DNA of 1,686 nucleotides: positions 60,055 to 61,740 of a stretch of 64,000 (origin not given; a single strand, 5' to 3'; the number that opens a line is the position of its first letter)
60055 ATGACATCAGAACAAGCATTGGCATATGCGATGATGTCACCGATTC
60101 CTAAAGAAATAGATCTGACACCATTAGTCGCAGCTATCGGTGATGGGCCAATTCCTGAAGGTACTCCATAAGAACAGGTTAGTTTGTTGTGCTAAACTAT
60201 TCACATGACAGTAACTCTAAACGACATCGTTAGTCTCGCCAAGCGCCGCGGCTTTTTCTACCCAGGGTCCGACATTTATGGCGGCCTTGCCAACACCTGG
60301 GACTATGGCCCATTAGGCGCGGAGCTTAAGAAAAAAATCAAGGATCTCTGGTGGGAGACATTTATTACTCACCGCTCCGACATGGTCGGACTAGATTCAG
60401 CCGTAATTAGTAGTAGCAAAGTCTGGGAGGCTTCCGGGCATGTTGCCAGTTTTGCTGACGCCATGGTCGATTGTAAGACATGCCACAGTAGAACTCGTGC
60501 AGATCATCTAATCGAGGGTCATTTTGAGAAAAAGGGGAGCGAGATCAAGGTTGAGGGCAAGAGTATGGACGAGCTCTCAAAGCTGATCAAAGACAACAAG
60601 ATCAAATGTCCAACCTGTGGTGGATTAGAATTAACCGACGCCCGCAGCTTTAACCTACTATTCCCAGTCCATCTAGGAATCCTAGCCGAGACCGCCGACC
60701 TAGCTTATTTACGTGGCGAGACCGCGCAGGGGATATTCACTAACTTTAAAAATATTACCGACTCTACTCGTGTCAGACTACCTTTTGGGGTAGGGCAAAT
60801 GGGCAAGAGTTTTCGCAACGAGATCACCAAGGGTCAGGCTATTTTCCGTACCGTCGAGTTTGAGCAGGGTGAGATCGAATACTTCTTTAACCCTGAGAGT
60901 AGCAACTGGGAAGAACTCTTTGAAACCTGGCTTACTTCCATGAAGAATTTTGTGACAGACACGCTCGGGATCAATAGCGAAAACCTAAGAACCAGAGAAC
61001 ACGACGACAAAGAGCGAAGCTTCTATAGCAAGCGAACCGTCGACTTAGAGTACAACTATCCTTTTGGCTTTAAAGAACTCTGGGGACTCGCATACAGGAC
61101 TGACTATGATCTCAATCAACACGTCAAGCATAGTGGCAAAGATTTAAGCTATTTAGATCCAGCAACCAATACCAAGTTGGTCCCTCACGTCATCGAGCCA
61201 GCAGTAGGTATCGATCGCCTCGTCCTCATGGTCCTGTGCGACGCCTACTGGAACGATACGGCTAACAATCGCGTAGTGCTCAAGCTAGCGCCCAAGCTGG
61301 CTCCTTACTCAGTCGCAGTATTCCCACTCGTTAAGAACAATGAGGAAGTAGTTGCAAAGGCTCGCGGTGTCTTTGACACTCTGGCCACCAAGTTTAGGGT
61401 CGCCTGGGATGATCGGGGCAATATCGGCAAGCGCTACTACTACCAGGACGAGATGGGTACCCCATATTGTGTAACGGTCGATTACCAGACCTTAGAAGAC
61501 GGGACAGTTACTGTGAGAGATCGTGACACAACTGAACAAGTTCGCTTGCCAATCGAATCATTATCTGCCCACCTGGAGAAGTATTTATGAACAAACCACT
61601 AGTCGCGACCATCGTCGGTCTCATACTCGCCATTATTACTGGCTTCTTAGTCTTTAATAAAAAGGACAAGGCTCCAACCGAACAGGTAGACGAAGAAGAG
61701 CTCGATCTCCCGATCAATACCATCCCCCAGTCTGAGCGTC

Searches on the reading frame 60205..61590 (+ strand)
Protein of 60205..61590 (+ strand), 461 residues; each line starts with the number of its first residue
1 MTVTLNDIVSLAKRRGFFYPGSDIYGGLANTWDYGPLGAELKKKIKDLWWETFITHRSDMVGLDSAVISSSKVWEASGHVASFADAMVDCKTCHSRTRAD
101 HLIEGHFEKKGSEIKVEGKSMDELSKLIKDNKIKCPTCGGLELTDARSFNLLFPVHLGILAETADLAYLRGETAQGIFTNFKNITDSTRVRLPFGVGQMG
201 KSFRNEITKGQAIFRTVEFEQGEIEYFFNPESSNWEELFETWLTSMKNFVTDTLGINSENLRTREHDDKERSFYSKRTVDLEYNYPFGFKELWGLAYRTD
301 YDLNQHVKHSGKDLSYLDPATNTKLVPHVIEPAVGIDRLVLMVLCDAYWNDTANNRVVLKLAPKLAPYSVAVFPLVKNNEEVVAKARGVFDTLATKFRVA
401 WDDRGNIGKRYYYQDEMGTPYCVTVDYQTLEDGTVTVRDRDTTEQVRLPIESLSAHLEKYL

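Call 9: search_protein_families(library=pfam, proteins=[window:60205-61590:+])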
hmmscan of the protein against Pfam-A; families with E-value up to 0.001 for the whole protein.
window:60205-61590:+ (461 aa): 2 families
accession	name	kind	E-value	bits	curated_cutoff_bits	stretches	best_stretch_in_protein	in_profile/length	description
PF03129.25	HGTP_anticodon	-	2.4e-21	76.1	21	1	370-458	2-92/94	Anticodon binding domain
PF00587.30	tRNA-synt_2b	-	9.5e-08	32.7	29.3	1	167-344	11-176/179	tRNA synthetase class II core domain (G, H, P, S and T)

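Call 12: find_encoding_contigs(protein=window:60205-61590:+, flank=10000, max_places=6)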
Protein window:60205-61590:+ (461 aa): no gene with exactly this product is on record in the collection.

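Call 14: find_related_loci(query=window:60205-61590:+, collection=genome_contigs, flank=10000)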
Query window:60205-61590:+ (461 aa) in genome_contigs; peptide patterns used: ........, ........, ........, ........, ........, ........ (x = any residue, [..] = any of these).
221 stretches matched a pattern; 185 encode a relative of the query (tblastn E <= 1e-3); the best 80 are kept; 80 distinct loci.
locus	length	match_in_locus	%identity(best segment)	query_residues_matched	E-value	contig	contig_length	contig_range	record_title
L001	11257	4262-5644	95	1-461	0e+0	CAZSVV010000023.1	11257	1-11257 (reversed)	MAG TPA_asm: uncultured Pseudomonadales bacterium isolate SRP219642_co6_386 genome assembly, contig: NODE_5538_length_11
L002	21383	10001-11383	92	1-461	0e+0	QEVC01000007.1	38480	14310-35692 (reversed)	MAG: Candidatus Microgenomates bacterium isolate GWF J3_scaffold_847, whole genome shotgun sequence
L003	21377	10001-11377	87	3-461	0e+0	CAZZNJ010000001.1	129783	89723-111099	MAG TPA_asm: uncultured Pseudomonadales bacterium isolate SRP170004_co1_572 genome assembly, contig: NODE_141_length_129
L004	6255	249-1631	80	1-461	0e+0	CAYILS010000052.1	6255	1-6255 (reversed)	MAG TPA_asm: uncultured Pseudomonadales bacterium isolate ERP119705_co23_57 genome assembly, contig: NODE_13851_length_6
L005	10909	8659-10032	80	1-457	0e+0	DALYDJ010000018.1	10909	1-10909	MAG TPA_asm: Candidatus Woesebacteria bacterium isolate CTOTU14224 NODE_1467_length_10909_cov_3.917450, whole genome sho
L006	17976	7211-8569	80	4-461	0e+0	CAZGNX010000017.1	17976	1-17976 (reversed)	MAG TPA_asm: uncultured Pseudomonadales bacterium isolate SRP192515_co1_89 genome assembly, contig: NODE_2941_length_179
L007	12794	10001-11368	79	1-461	0e+0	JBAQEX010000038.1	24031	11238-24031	MAG: Microgenomates group bacterium isolate MFD12003_ilm_asm_bin69 k127_6586, whole genome shotgun sequence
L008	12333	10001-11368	79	7-461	0e+0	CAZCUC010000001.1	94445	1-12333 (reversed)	MAG TPA_asm: uncultured Pseudomonadales bacterium isolate SRP286056_co1_428 genome assembly, contig: NODE_173_length_944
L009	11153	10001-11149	96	1-383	0e+0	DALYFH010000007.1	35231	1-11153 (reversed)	MAG TPA_asm: Candidatus Woesebacteria bacterium isolate CTOTU14276 NODE_195_length_35231_cov_5.124829, whole genome shot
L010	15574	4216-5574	79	4-461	0e+0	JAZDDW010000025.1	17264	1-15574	MAG: bacterium isolate MEGAHIT-group-0.11 k141_10872051, whole genome shotgun sequence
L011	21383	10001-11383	77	1-461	0e+0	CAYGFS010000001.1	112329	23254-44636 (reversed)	MAG TPA_asm: uncultured Pseudomonadales bacterium isolate ERP113451_co1_9 genome assembly, contig: NODE_76_length_112329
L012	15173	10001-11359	79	4-461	0e+0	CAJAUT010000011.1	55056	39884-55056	uncultured bacterium isolate Loc080925-6m_bin-0061 genome assembly, contig: bin-0061:11/34, whole genome shotgun sequenc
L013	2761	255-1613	78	1-457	0e+0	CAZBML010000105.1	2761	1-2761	MAG TPA_asm: uncultured Pseudomonadales bacterium isolate SRP278252_co2_164 genome assembly, contig: NODE_84264_length_2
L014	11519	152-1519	76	1-461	0e+0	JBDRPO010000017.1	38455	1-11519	MAG: bacterium isolate MEGAHIT-group-2.121 k141_86202, whole genome shotgun sequence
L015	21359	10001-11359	78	4-461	0e+0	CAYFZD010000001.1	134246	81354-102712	MAG TPA_asm: uncultured Pseudomonadales bacterium isolate ERP113451_co1_113 genome assembly, contig: NODE_44_length_1342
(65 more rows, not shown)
